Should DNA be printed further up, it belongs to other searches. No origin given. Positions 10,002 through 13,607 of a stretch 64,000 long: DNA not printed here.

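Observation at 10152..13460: Long RelA/SpoT homologue fused in one ORF to a ~14-TM region ending in an EamA/DMT transporter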

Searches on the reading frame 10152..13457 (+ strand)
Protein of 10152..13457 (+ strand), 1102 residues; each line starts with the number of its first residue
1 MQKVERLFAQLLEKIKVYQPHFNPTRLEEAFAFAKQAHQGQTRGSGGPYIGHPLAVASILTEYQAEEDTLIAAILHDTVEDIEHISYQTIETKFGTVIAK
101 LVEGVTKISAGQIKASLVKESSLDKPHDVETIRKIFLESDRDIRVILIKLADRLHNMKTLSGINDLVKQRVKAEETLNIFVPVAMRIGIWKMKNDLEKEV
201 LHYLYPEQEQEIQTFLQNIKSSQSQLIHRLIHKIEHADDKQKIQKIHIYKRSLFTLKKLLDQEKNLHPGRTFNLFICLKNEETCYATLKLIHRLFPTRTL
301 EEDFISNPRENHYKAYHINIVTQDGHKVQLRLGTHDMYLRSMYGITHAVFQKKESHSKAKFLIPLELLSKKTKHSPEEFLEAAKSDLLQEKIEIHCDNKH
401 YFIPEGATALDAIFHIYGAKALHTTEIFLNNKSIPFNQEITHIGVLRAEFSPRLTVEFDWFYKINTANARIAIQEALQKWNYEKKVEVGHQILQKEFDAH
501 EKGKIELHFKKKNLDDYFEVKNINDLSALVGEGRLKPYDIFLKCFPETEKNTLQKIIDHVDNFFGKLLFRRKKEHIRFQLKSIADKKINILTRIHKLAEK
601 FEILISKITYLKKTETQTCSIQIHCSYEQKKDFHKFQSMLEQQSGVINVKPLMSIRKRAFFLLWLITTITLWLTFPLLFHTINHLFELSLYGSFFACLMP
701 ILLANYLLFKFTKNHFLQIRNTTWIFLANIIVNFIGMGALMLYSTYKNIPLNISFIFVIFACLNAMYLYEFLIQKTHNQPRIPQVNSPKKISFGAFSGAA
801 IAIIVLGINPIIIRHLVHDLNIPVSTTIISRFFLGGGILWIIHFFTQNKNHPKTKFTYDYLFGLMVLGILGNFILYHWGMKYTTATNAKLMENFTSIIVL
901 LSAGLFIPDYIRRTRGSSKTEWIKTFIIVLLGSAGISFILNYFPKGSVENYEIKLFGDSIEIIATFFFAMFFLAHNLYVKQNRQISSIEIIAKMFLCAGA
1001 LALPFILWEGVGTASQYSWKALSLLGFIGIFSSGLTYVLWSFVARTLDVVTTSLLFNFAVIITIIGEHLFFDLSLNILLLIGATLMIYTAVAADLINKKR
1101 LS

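Call 3: search_protein_families(library=pfam, proteins=[window:10152-13457:+], max_evalue=1)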
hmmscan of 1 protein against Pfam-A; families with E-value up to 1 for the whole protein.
window:10152-13457:+ (1102 aa): 5 families
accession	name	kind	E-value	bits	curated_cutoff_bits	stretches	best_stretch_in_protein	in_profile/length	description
PF13328.12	HD_4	-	1.5e-40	138.9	27.2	1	30-190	1-156/156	HD domain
PF00892.27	EamA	-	1.5e-15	58.1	28.2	2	799-906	7-110/135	EamA-like transporter family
PF01966.28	HD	-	2.3e-09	38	22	1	49-157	1-116/116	HD domain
PF04607.23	RelA_SpoT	-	4.1e-07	30.7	27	1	276-353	31-110/113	Region found in RelA / SpoT proteins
PF19296.4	RelA_AH_RIS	-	4.5e-07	30.6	23.8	1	466-581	6-117/185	RelA/SpoT, AH and RIS domains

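Call 4: search_protein_families(library=ncbifam, proteins=[window:10152-13457:+], max_evalue=1)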
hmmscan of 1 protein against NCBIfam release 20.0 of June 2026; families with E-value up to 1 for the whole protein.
window:10152-13457:+ (1102 aa): 4 families
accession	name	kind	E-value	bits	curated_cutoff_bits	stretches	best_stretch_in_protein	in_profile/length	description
TIGR00691.1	spoT_relA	subfamily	5.9e-96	322.3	499.2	1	30-590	1-557/687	RelA/SpoT family protein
NF008303.0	PRK11092.1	equivalog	4.6e-71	240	947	1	7-534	3-531/702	bifunctional GTP diphosphokinase/guanosine-3',5'-bis pyrophosphate 3'-pyrophosphohydrolase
NF008124.0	PRK10872.1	equivalog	1.4e-38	133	728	1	25-536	33-552/744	GTP diphosphokinase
TIGR00950.1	2A78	equivalog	5e-08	32.7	230.2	2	923-1089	101-262/264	carboxylate/amino acid/amine transporter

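Call 6: find_homologous_proteins(query=window:10152-13457:+)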
Query window:10152-13457:+ (1102 aa): 7876 proteins with E <= 0.001 among 8000 candidates; the best 120 are listed.
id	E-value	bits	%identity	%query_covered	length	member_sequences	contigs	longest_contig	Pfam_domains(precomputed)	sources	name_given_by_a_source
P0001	0.0e+0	2480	100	100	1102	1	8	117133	PF00892.27,PF04607.24,PF13328.13,PF01966.29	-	-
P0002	9.7e-255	866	42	100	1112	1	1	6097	PF00892.27,PF04607.24,PF13328.13,PF19296.6,PF01966.29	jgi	-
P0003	8.5e-254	863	40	100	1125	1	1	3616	PF00892.27,PF04607.24,PF13328.13,PF19296.6,PF01966.29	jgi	-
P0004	1.8e-221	756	36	100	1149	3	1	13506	PF00892.27,PF04607.24,PF13328.13,PF01966.29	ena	-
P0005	2.8e-143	497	37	60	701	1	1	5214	PF04607.24,PF13328.13,PF01966.29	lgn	-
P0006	2.2e-95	339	26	98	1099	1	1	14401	PF04607.24,PF13328.13,PF01966.29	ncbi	-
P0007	3.4e-95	338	26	99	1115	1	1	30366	PF04607.24,PF13328.13,PF19296.6,PF02824.28,PF01966.29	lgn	-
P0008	9.4e-88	314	28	98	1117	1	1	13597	PF00892.27,PF04607.24,PF13328.13,PF01966.29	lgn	-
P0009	4.4e-73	265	31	49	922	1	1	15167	PF04607.24,PF13328.13,PF01966.29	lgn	-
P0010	2.9e-72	262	28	65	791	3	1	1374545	PF04607.24,PF13328.13,PF19296.6,PF02824.28,PF01966.29,PF13291.13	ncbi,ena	-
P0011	1.0e-71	261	28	69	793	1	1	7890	PF04607.24,PF13328.13,PF19296.6,PF02824.28,PF01966.29,PF13291.13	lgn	-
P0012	1.4e-71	260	28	69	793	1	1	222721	PF04607.24,PF13328.13,PF19296.6,PF02824.28,PF01966.29,PF13291.13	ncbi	ncbi:RelA/SpoT family protein [Patescibacteria group bacterium]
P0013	9.8e-70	254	28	68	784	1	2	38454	PF04607.24,PF13328.13,PF19296.6,PF02824.28,PF01966.29,PF13291.13,PF01842.32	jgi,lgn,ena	jgi:GTP pyrophosphokinase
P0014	4.7e-69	252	33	51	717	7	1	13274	PF04607.24,PF13328.13,PF02824.28,PF01966.29,PF22629.3,PF13291.13,PF01842.32,PF28438.1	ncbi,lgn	ncbi:MAG: bifunctional (p)ppGpp synthetase/guanosine-3',5'-bis(diphosphate) 3'-pyrophosphohydrolase 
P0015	2.1e-67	246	28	66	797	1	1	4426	PF04607.24,PF13328.13,PF19296.6,PF02824.28,PF01966.29,PF13291.13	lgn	-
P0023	9.9e-66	241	32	48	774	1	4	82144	PF04607.24,PF13328.13,PF02824.28,PF01966.29,PF13291.13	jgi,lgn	-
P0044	1.5e-63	233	30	49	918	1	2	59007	PF04607.24,PF13328.13,PF01966.29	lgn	-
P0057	5.5e-63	232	34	44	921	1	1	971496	PF00892.27,PF04607.24,PF13328.13,PF19296.6,PF01966.29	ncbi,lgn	-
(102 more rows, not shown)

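Call 9: find_related_loci(query=window:10152-13457:+, collection=genome_contigs, flank=8000)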
Query window:10152-13457:+ (1102 aa) in genome_contigs; peptide patterns used: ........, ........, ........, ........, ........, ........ (x = any residue, [..] = any of these).
65 stretches matched a pattern, but none encodes a relative of the query by tblastn (E <= 1e-3).

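Call 11: find_encoding_contigs(protein=P0001, flank=6000, max_places=4)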
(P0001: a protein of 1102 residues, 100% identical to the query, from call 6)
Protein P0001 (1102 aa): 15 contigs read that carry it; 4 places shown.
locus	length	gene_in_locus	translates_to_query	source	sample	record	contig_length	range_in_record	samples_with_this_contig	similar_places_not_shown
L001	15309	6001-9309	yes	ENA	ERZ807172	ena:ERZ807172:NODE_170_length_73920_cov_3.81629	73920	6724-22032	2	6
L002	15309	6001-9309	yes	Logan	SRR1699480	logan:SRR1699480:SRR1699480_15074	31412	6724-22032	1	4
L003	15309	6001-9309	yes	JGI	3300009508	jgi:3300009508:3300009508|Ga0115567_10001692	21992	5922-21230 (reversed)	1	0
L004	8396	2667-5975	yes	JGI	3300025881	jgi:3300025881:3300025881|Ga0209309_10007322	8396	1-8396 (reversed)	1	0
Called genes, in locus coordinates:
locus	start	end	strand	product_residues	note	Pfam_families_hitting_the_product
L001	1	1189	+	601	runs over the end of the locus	PF00009:GTP_EFTU, PF01926:MMR_HSR1 (weak), PF14492:EFG_III (faint), PF22042:EF-G_D2 (faint), PF03144:GTP_EFTU_D2, PF00679:EFG_C, PF06421:LepA_C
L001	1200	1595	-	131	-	PF04977:DivIC (weak)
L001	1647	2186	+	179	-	PF01195:Pept_tRNA_hydro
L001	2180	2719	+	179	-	PF05239:PRC (faint)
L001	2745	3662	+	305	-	PF00316:FBPase, PF18913:FBPase_C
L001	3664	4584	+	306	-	PF02899:Phage_int_SAM_1 (weak), PF00589:Phage_integrase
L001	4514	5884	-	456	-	PF00275:EPSP_synthase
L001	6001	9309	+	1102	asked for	PF13328:HD_4, PF01966:HD, PF04607:RelA_SpoT (weak), PF00892:EamA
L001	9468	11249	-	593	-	PF01411:tRNA-synt_2c, PF07973:tRNA_SAD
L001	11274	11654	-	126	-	PF13083:KH_KhpA-B (weak), PF01424:R3H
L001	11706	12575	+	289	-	PF01145:Band_7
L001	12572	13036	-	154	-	PF03703:bPH_2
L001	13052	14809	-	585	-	PF01336:tRNA_anti-codon, PF00152:tRNA-synt_2, PF02938:GAD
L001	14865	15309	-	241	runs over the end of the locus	PF04087:DUF389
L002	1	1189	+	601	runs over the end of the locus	PF00009:GTP_EFTU, PF01926:MMR_HSR1 (weak), PF14492:EFG_III (faint), PF22042:EF-G_D2 (faint), PF03144:GTP_EFTU_D2, PF00679:EFG_C, PF06421:LepA_C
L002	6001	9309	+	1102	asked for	PF13328:HD_4, PF01966:HD, PF04607:RelA_SpoT (weak), PF00892:EamA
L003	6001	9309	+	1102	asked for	PF13328:HD_4, PF01966:HD, PF04607:RelA_SpoT (weak), PF00892:EamA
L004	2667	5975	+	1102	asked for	PF13328:HD_4, PF01966:HD, PF04607:RelA_SpoT (weak), PF00892:EamA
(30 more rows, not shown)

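Call 12: find_encoding_contigs(protein=P0057, flank=8000, max_places=3)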
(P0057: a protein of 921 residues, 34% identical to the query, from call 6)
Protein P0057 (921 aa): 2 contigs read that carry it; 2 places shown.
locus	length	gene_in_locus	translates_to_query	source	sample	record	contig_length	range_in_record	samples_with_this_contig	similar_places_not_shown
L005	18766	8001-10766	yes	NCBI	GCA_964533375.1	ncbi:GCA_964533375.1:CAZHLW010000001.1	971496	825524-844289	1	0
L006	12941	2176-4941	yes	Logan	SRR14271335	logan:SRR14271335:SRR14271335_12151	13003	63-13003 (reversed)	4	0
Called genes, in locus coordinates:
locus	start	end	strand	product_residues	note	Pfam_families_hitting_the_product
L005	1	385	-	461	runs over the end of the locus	PF00395:SLH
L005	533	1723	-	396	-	PF22807:TrAA12, PF07995:GSDH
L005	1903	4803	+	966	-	PF00005:ABC_tran (faint), PF02463:SMC_N (faint), PF13191:AAA_16 (faint), PF13304:AAA_21 (faint), PF13555:AAA_29 (faint), PF20703:nSTAND1 (faint), PF17760:UvrA_inter, PF17755:UvrA_DNA-bind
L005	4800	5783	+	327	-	PF00149:Metallophos, PF12850:Metallophos_2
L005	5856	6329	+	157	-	PF00293:NUDIX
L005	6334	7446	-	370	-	-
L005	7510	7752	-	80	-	-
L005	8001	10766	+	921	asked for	PF13328:HD_4, PF01966:HD (weak), PF04607:RelA_SpoT, PF19296:RelA_AH (faint), PF00892:EamA (faint)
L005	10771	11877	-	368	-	-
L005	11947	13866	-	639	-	-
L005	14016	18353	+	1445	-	PF00133:tRNA-synt_1, PF09334:tRNA-synt_1g (weak), PF00300:His_Phos_1, PF00133:tRNA-synt_1, PF08264:Anticodon_1, PF19302:DUF5915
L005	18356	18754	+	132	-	PF04020:Phage_holin_4_2 (weak)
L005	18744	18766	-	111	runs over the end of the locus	-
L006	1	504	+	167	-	?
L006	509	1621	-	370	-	-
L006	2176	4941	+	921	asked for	PF13328:HD_4, PF01966:HD (weak), PF04607:RelA_SpoT, PF19296:RelA_AH (faint), PF00892:EamA (faint)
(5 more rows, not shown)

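Call 27: find_encoding_contigs(protein=P0006, flank=8000, max_places=2)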
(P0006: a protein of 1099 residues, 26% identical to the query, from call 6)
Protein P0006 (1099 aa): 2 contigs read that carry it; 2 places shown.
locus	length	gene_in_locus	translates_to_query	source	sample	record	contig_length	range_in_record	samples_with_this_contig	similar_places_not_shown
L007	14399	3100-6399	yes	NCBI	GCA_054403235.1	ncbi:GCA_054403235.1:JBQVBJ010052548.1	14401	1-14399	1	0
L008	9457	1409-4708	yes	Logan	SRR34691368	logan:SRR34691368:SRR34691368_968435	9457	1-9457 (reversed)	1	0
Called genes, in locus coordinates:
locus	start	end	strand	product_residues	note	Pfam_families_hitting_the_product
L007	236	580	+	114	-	-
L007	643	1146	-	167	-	-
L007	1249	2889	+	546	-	PF06418:CTP_synth_N, PF00117:GATase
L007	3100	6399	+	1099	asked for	PF13328:HD_4, PF01966:HD, PF04607:RelA_SpoT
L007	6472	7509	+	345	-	PF00389:2-Hacid_dh, PF02826:2-Hacid_dh_C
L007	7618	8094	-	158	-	PF00258:Flavodoxin_1, PF12724:Flavodoxin_5 (weak)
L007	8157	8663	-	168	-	PF09990:DUF2231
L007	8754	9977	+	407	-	PF00266:Aminotran_5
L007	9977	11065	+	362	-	-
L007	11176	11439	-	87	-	PF01541:GIY-YIG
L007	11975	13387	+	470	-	PF00403:HMA, PF13386:DsbD_2, PF13473:Cupredoxin_1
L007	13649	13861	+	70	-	PF00403:HMA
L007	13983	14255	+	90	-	PF02583:Trns_repr_metal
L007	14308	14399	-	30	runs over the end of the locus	?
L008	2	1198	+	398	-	?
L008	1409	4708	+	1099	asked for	PF13328:HD_4, PF01966:HD, PF04607:RelA_SpoT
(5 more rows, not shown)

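Call 28: find_encoding_contigs(protein=P0004, flank=8000, max_places=2)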
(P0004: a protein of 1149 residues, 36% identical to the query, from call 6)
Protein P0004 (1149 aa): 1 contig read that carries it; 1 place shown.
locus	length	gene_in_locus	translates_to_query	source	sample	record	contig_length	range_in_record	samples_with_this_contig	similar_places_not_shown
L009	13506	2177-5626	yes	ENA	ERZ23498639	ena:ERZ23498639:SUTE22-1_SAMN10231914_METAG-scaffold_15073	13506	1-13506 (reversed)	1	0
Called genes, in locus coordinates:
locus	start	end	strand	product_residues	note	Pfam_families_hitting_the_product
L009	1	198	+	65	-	?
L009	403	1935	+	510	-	PF00155:Aminotran_1_2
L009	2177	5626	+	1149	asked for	PF13328:HD_4, PF01966:HD, PF04607:RelA_SpoT, PF00892:EamA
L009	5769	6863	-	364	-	PF21088:MS_channel_1st, PF00924:MS_channel_2nd, PF21082:MS_channel_3rd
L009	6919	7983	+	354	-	PF03033:Glyco_transf_28, PF13528:Glyco_trans_1_3 (faint), PF04101:Glyco_tran_28_C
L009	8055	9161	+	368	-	PF01098:FTSW_RODA_SPOVE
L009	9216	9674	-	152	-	-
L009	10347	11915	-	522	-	-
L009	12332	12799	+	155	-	-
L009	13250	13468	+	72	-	PF01594:AI-2E_transport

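Call 41: search_protein_representatives(alignment_id=A2)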
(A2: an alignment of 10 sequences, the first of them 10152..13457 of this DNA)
Query: 10 sequences, 1097 profile positions. Proteins with E-value up to 0.001 (for the whole library): 65655; up to 1e-10: 32023; up to 1e-30: 8179. The best 150 are listed.
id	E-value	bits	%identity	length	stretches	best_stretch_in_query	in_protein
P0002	0.0e+00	1444.6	-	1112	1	1-1096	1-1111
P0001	0.0e+00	1419.6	-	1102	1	1-1092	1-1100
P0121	0.0e+00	1229.8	-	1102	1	9-1096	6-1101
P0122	0.0e+00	1182.4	-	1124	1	3-1091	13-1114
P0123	0.0e+00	1119.9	-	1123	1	4-1095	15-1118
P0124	0.0e+00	1065.5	-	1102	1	9-1088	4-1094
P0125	0.0e+00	1043.6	-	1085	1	7-1095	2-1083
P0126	0.0e+00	1024.6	-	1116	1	7-1096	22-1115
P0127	0.0e+00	1013.5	-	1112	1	7-1094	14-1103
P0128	0.0e+00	1012.3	-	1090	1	14-1095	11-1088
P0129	2.8e-295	999.0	-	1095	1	7-1094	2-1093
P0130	4.7e-295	998.2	-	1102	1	10-1095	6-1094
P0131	1.2e-293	993.5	-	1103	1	7-1096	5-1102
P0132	4.7e-291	985.0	-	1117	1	4-1095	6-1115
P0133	1.2e-288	977.0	-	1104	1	4-1095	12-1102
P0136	1.4e-265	900.6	-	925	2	7-654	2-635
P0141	1.6e-246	837.5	-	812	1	4-777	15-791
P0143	1.8e-238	810.8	-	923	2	7-632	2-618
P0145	4.3e-231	786.4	-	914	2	7-627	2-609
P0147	8.6e-227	772.2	-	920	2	7-644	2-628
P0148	1.2e-226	771.7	-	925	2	7-652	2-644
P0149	2.9e-226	770.4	-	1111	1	4-1095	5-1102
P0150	1.4e-225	768.1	-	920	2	7-654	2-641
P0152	4.5e-223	759.8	-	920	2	6-625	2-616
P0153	4.5e-222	756.5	-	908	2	7-558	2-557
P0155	1.0e-221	755.3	-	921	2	7-552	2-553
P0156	5.1e-221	753.0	-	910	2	7-593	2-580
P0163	5.6e-217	739.7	-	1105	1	1-1096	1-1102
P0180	5.6e-208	709.8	-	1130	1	10-1095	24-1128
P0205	8.2e-202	689.4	-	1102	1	5-1096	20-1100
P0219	4.2e-192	657.3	-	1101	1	6-1096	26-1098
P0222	4.0e-190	650.7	-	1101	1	7-1096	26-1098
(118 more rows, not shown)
